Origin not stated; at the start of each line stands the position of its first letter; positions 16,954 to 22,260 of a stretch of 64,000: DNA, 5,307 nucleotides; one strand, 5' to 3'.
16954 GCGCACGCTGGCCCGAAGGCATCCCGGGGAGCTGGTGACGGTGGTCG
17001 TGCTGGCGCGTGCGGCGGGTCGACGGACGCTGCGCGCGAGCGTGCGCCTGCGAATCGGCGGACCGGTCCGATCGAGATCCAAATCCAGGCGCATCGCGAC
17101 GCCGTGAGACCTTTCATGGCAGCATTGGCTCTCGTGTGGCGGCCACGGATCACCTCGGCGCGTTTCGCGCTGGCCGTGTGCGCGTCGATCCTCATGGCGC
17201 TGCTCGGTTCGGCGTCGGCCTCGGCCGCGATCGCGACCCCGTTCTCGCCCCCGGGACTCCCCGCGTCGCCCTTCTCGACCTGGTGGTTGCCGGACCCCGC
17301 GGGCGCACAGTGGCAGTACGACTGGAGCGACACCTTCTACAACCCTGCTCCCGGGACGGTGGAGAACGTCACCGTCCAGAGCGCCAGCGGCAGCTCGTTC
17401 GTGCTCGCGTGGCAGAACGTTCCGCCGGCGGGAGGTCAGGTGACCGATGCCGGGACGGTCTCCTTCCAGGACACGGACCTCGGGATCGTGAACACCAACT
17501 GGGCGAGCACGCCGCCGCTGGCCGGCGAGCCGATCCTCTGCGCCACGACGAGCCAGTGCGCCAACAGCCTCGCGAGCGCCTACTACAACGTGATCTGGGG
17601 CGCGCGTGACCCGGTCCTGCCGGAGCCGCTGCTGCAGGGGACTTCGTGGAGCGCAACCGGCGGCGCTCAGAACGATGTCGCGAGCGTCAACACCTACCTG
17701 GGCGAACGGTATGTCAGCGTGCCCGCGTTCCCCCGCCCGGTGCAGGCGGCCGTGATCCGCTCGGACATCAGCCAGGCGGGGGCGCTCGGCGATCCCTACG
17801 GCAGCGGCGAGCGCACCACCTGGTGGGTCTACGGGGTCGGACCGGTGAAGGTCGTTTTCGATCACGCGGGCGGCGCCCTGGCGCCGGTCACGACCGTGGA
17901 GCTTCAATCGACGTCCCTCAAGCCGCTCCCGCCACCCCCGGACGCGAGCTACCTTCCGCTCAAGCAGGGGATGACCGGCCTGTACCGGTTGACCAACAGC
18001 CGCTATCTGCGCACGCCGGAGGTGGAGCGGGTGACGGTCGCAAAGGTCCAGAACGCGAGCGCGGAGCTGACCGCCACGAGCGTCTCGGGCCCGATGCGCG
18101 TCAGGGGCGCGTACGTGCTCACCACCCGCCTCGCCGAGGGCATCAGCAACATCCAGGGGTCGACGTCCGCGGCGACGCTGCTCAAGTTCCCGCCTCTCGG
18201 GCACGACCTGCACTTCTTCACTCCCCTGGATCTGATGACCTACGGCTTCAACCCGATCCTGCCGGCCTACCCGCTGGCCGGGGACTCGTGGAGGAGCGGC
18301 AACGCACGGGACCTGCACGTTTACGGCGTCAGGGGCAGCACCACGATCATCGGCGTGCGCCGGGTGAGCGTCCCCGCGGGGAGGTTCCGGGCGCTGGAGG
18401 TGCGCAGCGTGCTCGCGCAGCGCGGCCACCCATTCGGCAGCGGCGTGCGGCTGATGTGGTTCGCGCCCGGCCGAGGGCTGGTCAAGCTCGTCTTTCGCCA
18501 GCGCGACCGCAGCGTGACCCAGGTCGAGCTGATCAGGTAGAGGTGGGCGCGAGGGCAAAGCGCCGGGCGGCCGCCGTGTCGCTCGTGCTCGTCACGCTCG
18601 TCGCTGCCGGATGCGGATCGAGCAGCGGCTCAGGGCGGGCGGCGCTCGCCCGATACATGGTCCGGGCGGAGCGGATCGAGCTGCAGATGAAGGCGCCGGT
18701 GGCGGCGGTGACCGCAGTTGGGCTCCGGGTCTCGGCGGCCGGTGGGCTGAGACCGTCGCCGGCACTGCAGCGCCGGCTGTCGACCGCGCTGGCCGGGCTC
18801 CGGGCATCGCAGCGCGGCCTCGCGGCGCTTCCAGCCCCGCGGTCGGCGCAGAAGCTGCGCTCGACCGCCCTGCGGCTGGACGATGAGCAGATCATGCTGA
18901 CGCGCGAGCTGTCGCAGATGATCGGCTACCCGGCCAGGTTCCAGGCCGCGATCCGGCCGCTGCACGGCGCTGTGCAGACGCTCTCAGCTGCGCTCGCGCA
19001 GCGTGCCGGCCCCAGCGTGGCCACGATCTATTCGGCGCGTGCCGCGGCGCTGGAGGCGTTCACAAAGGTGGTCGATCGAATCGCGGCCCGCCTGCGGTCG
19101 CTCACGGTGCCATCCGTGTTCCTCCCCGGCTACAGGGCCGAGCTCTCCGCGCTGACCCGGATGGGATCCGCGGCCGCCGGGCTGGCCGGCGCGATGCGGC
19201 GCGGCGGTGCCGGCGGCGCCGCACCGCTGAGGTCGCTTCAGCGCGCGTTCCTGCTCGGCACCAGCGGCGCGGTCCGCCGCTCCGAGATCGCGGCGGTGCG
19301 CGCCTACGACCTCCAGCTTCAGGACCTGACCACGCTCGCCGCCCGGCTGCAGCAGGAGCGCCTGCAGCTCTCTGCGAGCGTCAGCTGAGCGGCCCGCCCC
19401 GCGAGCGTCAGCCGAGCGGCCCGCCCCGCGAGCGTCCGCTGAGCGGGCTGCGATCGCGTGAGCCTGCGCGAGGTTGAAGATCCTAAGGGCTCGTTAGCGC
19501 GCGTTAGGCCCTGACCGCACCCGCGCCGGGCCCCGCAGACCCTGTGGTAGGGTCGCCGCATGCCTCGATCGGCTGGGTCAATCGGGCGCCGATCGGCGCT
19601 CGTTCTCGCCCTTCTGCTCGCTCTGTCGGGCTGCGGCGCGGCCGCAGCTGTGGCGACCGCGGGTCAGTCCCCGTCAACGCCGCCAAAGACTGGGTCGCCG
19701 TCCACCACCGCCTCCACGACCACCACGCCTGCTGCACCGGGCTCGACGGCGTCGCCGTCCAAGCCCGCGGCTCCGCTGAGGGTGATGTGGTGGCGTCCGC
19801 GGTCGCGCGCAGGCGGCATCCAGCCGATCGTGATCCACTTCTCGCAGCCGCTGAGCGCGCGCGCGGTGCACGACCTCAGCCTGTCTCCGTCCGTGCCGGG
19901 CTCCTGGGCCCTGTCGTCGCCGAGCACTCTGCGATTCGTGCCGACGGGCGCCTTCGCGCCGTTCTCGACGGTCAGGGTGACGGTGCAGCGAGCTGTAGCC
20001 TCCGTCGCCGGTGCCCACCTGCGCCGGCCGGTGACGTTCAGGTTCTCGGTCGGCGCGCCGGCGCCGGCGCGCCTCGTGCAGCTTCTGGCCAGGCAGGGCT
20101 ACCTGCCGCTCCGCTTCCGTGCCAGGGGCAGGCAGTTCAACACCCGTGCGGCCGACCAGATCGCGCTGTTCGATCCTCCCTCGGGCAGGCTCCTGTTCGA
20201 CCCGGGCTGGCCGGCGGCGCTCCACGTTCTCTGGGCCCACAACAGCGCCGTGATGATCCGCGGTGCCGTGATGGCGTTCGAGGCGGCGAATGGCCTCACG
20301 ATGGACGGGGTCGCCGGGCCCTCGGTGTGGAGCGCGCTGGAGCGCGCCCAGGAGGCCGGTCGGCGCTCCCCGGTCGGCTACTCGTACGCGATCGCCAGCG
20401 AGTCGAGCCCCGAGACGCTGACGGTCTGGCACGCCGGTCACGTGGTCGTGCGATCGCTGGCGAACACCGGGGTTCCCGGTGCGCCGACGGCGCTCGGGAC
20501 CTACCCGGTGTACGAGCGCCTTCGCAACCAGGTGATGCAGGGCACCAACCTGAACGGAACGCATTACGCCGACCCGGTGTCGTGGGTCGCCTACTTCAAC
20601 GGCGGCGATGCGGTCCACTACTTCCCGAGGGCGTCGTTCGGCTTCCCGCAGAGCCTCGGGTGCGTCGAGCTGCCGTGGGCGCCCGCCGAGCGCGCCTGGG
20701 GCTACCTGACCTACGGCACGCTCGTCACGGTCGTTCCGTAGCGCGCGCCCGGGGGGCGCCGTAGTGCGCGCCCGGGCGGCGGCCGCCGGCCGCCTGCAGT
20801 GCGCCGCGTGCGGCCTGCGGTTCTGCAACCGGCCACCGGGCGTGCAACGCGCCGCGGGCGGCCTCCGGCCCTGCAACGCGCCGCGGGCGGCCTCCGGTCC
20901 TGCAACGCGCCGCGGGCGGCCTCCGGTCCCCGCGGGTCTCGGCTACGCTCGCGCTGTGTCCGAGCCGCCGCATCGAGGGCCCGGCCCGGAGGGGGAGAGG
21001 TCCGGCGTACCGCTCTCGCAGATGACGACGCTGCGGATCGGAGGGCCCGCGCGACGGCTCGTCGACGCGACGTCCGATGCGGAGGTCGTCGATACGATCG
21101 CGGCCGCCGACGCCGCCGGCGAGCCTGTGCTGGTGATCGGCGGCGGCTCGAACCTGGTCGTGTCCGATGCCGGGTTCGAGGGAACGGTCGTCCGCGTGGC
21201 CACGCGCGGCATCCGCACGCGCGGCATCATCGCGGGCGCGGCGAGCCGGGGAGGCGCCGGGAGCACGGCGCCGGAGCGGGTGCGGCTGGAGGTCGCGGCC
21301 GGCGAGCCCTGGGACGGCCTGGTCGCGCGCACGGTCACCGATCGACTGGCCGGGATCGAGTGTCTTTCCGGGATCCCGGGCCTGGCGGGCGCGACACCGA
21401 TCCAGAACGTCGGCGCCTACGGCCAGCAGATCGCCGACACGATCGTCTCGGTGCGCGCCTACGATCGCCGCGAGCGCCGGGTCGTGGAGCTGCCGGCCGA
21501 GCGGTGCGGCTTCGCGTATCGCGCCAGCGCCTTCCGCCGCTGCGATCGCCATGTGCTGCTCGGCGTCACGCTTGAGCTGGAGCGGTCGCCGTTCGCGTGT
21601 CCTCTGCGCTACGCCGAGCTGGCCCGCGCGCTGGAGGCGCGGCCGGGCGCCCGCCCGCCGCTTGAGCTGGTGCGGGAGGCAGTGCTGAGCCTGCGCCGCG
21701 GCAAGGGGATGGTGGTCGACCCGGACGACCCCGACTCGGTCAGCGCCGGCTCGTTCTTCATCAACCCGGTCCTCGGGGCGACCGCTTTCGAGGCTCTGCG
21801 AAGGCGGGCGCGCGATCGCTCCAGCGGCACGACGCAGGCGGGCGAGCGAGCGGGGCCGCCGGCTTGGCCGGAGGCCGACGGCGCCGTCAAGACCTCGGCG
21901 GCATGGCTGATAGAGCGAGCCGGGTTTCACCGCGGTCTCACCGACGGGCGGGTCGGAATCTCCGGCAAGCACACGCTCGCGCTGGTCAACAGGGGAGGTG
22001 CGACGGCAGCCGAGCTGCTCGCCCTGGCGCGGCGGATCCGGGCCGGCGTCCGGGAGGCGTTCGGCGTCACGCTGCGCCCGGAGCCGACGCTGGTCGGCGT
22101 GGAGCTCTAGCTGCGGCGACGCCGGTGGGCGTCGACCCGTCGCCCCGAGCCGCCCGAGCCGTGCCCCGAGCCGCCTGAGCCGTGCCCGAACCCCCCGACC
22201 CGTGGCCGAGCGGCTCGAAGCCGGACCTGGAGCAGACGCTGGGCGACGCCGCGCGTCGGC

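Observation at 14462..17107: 881-aa exported protein made of 14 tandem ~42-aa Cys-pair repeats that I cannot assign to a named family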

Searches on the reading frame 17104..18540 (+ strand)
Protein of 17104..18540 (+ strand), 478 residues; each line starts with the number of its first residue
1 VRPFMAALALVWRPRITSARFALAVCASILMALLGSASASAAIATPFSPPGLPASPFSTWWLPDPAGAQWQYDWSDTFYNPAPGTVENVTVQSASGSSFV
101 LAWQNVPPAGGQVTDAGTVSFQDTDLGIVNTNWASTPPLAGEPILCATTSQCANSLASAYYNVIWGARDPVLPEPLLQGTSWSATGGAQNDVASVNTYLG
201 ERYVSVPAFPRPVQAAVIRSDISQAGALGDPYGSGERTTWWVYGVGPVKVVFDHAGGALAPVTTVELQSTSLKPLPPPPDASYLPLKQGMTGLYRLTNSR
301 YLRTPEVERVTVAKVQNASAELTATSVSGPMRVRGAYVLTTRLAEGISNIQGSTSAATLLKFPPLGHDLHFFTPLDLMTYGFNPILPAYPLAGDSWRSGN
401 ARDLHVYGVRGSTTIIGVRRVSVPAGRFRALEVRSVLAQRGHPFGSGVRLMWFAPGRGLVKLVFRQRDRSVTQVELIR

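Call 4: search_protein_families(library=pfam, proteins=[window:17104-18540:+], max_evalue=1)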
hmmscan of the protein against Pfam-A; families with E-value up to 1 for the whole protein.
window:17104-18540:+ (478 aa): 0 families

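Call 5: search_protein_families(library=ncbifam, proteins=[window:17104-18540:+], max_evalue=1)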
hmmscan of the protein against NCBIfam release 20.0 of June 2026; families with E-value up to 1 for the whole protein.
window:17104-18540:+ (478 aa): 0 families

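Call 33: find_related_loci(query=A2, collection=genome_contigs, flank=10000)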
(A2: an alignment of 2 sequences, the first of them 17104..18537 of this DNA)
Query A2 (478 aa) in genome_contigs; peptide patterns used: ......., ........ (x = any residue, [..] = any of these).
66 stretches matched a pattern; 1 encode a relative of the query (tblastn E <= 1e-3); 1 distinct loci.
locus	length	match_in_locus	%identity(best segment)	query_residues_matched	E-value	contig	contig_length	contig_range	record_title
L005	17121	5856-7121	60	61-478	2e-160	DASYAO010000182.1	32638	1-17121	MAG TPA_asm: Gaiellaceae bacterium isolate SMAG_U4883 k141_494641, whole genome shotgun sequence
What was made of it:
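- Tried and rejected: Only the second scan, anchored on g2, gave one locus, in a Gaiellaceae MAG (call 33).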

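Call 47: find_homologous_proteins(query=window:17104-18537:+)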
Query window:17104-18537:+ (478 aa): 1700 proteins with E <= 0.001 among 8000 candidates; the best 120 are listed.
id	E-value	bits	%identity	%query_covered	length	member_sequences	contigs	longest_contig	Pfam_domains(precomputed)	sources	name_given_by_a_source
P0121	0.0e+0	1065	100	99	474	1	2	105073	-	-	-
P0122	1.4e-227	774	77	91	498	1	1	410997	-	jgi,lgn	jgi:hypothetical protein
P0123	6.6e-222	756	74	96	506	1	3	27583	-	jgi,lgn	-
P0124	3.5e-203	694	81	78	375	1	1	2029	-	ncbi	ncbi:MAG: hypothetical protein ACRDL5_06710 [Solirubrobacteraceae bacterium]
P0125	2.7e-179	615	66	87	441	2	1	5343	-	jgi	jgi:hypothetical protein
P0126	2.2e-173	596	61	97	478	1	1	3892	-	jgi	jgi:hypothetical protein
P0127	2.9e-169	582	59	95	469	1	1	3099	-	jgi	jgi:hypothetical protein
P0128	4.8e-169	581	62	87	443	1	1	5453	-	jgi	jgi:hypothetical protein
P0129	1.4e-168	580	63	87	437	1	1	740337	-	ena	-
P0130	3.5e-168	578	63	87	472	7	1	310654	-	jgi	jgi:hypothetical protein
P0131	2.7e-167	575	61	87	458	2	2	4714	-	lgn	-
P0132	3.5e-167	575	63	87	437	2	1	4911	-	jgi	jgi:hypothetical protein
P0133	4.3e-167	575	62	87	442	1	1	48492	-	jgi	jgi:hypothetical protein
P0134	4.4e-167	575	62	87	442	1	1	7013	-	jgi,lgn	jgi:hypothetical protein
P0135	4.5e-167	575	62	87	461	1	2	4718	-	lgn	-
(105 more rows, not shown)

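Call 75: search_solved_structures(query=A7, max_evalue=10)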
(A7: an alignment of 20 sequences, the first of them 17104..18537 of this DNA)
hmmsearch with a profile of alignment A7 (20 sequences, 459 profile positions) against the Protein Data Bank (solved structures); distinct sequences matched with E-value up to 10: 2.
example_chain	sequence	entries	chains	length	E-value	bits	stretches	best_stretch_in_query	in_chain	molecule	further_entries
4rmb_A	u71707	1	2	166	0.0054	18.7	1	222-352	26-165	Serine rich repeat protein-1 (Srr-1)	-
3o65_A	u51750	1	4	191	2.4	9.9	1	240-342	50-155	Putative ataxin-3-like protein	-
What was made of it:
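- Tried and rejected: The g2 profile gave only a marginal Srr-1 hit at E = 0.005 (call 75).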

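Call 76: search_protein_families(library=padloc, proteins=[window:17104-18540:+], max_evalue=0.1)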
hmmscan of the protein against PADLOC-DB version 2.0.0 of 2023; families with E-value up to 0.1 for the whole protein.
window:17104-18540:+ (478 aa): 0 families

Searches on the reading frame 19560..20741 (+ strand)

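Call 4: search_protein_families(library=pfam, proteins=[window:19560-20741:+], max_evalue=1)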
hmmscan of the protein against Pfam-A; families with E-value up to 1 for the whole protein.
window:19560-20741:+ (393 aa): 5 families
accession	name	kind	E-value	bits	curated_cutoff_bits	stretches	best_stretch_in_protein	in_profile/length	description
PF03734.19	YkuD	-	2.5e-09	38.3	23.4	1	281-391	8-146/146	L,D-transpeptidase catalytic domain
PF13205.12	Big_5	-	7e-05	23.9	23.6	1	72-163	4-104/105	Bacterial Ig-like domain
PF01471.23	PG_binding_1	-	7.9e-05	23.2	23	1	233-260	30-57/57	Putative peptidoglycan binding domain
PF21827.1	New_glue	-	0.031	14.4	31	1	15-64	4-60/94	New glue protein family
PF24381.1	DUF7537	-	0.15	12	31.7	1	12-54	3-42/258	Family of unknown function (DUF7537)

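Call 5: search_protein_families(library=ncbifam, proteins=[window:19560-20741:+], max_evalue=1)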
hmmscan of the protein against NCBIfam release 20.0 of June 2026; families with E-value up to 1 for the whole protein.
window:19560-20741:+ (393 aa): 7 families
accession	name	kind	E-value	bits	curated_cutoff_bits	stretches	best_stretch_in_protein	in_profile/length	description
NF052335.1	PdgHdaseHSB129560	equivalog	0.00087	18.7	500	1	234-272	235-273/330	peptidoglycan hydrolase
NF052336.1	PdgHdaseHSB100310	equivalog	0.0016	17.9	500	1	235-262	221-248/316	peptidoglycan hydrolase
TIGR02869.1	spore_SleB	equivalog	0.023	14.6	236.5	1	235-268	43-76/201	spore cortex-lytic enzyme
NF047847.2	SS_mature_LptM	equivalog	0.12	12.5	27.7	1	11-26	6-21/31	LPS translocon maturation chaperone LptM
NF053526.1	Myco_lipo_LppK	equivalog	0.23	11.4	125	0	10-59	8-58/167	lipoprotein LppK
NF041057.1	Rcas_1661_fam_Se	equivalog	0.28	10.7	190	1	15-68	2-58/247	Rcas_1661 family thioredoxin-like (seleno)lipoprotein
NF052259.1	SCO2584_fam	equivalog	0.73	10.4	80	0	12-71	138-199/204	SCO2584 family spore wall biosynthesis protein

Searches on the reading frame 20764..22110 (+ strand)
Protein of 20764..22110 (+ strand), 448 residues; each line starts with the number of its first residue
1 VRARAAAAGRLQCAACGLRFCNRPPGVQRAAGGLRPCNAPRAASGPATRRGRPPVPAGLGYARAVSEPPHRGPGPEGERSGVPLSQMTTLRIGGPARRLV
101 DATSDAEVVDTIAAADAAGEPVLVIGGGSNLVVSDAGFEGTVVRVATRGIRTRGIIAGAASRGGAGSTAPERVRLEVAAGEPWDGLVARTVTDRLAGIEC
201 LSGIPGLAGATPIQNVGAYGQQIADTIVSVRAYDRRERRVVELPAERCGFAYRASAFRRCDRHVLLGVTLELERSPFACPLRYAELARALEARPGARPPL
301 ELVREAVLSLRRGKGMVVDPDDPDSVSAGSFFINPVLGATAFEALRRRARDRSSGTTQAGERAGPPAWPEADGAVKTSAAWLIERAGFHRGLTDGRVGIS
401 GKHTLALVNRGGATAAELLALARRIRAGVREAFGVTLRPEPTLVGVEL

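Call 17: search_protein_families(library=pfam, proteins=[window:20764-22110:+], max_evalue=0.01)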
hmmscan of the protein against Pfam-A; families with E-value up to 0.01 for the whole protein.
window:20764-22110:+ (448 aa): 2 families
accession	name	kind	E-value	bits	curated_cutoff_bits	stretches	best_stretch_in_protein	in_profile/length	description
PF02873.21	MurB_C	-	5.2e-24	84.7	27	1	303-444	2-99/99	UDP-N-acetylenolpyruvoylglucosamine reductase, C-terminal domain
PF01565.28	FAD_binding_4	-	1.4e-16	60.9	26.4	1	99-236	4-132/139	FAD binding domain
